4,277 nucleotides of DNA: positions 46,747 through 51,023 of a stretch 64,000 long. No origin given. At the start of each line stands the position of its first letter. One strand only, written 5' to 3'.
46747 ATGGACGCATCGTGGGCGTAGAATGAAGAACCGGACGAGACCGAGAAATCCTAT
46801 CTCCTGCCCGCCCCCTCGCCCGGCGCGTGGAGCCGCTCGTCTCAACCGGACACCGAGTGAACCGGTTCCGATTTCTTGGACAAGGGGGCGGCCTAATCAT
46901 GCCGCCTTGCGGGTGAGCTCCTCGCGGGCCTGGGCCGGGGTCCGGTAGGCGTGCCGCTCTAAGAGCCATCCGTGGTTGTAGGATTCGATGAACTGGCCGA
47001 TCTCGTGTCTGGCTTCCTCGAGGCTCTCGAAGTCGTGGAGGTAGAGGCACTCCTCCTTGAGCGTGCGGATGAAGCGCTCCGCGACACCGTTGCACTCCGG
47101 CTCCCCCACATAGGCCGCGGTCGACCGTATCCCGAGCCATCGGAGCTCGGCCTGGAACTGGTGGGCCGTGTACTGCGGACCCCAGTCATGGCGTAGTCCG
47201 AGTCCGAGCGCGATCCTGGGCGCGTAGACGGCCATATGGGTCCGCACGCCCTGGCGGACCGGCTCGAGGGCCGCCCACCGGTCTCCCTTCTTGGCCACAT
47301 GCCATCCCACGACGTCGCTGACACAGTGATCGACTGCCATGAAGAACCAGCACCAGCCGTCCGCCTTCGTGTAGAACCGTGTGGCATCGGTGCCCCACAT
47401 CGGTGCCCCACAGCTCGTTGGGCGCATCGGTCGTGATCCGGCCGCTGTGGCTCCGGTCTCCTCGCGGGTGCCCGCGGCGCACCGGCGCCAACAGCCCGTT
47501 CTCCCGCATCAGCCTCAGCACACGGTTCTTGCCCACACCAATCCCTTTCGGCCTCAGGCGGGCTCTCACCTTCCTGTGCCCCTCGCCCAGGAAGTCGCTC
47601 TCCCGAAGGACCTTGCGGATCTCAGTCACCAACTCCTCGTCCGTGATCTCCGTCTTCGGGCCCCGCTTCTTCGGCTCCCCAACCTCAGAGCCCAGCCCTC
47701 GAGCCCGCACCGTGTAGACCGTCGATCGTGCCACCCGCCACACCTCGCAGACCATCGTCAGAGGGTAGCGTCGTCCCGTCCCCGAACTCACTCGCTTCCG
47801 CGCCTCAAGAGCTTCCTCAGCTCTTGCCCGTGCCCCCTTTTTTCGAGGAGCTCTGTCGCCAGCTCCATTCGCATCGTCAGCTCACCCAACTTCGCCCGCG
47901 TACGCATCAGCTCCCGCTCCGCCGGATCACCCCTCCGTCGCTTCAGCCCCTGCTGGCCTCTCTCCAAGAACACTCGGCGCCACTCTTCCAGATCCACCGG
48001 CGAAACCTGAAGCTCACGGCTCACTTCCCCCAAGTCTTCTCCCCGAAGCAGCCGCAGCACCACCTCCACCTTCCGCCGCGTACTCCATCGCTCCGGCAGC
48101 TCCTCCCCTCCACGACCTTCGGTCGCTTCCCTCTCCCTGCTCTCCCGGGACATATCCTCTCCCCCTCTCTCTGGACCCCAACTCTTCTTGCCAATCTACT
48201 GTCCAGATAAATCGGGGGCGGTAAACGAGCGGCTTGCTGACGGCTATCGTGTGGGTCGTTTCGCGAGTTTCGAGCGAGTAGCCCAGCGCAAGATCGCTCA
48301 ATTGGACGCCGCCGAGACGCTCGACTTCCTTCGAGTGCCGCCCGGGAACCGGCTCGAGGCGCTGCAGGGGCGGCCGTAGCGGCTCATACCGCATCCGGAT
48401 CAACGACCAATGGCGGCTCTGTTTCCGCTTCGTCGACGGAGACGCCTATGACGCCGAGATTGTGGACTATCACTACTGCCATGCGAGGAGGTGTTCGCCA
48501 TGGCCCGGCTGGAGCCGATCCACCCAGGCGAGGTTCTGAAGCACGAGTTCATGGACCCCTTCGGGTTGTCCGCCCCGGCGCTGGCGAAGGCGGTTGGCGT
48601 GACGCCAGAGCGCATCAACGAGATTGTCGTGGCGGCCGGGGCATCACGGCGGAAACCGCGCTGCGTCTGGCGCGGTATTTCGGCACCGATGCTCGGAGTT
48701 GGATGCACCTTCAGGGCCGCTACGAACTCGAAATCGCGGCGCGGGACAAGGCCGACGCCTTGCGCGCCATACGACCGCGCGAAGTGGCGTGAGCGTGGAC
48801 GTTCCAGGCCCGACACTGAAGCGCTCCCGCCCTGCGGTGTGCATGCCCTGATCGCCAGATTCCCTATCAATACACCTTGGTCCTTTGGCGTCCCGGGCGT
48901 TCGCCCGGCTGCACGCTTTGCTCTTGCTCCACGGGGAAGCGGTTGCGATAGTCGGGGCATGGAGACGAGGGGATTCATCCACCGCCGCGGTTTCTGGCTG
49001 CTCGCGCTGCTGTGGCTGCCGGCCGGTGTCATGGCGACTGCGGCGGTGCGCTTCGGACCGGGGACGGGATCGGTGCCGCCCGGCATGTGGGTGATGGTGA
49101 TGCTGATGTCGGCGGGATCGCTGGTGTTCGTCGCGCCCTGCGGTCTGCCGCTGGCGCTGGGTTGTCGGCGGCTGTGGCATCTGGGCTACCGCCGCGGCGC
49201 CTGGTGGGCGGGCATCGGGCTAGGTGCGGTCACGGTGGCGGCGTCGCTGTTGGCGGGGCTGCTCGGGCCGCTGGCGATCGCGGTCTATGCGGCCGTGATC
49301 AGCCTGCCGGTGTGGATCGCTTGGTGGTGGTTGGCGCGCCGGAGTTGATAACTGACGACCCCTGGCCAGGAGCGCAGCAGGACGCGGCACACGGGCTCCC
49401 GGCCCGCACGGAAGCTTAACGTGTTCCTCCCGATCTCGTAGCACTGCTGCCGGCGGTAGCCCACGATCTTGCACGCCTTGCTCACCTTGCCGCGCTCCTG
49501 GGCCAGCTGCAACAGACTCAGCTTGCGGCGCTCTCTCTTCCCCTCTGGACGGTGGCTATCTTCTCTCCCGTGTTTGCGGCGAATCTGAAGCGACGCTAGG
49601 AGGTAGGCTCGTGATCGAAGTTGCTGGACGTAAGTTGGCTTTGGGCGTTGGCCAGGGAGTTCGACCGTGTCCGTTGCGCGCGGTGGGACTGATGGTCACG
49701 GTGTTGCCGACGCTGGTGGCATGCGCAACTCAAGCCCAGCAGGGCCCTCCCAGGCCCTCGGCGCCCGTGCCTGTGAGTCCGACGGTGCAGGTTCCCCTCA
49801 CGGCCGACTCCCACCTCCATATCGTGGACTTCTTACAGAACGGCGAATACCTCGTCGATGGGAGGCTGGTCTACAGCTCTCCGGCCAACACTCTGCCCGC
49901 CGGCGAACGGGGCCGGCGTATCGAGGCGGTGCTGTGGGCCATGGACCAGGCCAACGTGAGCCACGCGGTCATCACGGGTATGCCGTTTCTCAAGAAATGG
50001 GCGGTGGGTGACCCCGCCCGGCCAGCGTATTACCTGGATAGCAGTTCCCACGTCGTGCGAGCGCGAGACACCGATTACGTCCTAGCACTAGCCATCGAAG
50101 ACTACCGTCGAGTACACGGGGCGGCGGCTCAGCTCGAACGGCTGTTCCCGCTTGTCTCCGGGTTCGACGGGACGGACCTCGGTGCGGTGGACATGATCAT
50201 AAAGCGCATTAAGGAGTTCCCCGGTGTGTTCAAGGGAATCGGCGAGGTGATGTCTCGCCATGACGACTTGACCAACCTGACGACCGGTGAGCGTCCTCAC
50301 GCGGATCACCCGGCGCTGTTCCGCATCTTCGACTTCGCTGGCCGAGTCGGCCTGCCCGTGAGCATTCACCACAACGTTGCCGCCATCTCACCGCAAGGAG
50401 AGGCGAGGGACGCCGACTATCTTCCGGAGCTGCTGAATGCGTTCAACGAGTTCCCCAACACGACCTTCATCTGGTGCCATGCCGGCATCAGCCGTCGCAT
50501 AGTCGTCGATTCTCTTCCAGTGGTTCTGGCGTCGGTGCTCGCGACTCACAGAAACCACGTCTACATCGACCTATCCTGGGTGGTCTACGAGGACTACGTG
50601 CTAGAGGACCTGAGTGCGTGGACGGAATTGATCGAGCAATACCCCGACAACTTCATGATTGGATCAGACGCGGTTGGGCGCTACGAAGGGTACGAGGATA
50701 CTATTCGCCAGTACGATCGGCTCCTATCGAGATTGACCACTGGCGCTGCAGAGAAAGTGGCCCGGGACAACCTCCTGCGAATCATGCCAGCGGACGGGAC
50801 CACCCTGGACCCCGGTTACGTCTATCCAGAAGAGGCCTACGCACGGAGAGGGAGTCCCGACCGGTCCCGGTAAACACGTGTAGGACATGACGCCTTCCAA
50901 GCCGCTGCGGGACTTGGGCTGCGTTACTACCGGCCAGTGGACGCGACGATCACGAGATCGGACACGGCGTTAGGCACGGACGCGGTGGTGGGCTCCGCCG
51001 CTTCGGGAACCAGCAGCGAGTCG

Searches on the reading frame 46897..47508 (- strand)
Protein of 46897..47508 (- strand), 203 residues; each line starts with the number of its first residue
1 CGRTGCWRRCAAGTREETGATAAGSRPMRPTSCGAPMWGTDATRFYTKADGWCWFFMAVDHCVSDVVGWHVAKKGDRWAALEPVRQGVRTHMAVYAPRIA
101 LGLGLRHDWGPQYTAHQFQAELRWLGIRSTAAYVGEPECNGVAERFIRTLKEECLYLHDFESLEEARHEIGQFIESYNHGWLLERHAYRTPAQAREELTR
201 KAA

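Call 17: search_protein_families(library=pfam, proteins=[window:46897-47508:-], max_evalue=0.01)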
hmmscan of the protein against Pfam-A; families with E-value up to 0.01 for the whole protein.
window:46897-47508:- (203 aa): 3 families
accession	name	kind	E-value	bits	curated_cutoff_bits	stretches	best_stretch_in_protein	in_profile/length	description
PF13683.12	rve_3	-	3.7e-13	49.4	26.5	1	126-179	2-55/67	Integrase core domain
PF00665.32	rve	-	1.4e-06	28.9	32.6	1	37-133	7-98/102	Integrase core domain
PF13333.12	rve_2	-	3.8e-06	27.4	22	1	144-195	1-52/56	Integrase core domain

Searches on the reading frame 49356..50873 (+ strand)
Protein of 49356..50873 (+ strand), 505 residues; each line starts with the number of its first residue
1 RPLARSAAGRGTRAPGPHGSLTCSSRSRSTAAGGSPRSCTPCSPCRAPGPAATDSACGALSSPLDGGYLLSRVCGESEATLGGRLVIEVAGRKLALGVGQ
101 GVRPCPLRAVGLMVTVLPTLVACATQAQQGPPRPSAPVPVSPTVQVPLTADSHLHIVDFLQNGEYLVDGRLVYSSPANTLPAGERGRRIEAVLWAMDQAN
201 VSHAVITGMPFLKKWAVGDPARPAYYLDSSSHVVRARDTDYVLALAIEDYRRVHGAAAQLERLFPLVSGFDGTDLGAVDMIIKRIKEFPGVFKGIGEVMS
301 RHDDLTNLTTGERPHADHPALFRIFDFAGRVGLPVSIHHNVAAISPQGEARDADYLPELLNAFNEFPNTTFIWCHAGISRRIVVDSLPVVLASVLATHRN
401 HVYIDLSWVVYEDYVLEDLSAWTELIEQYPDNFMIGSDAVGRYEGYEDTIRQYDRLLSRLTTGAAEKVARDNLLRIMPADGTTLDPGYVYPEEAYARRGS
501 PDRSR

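Call 17: search_protein_families(library=pfam, proteins=[window:49356-50873:+], max_evalue=0.01)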
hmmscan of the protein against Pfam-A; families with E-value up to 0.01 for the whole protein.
window:49356-50873:+ (505 aa): 1 family
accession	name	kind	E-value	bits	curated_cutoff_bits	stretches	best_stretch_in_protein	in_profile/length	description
PF04909.20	Amidohydro_2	-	4e-12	46.9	26.4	1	312-472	119-282/289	Amidohydrolase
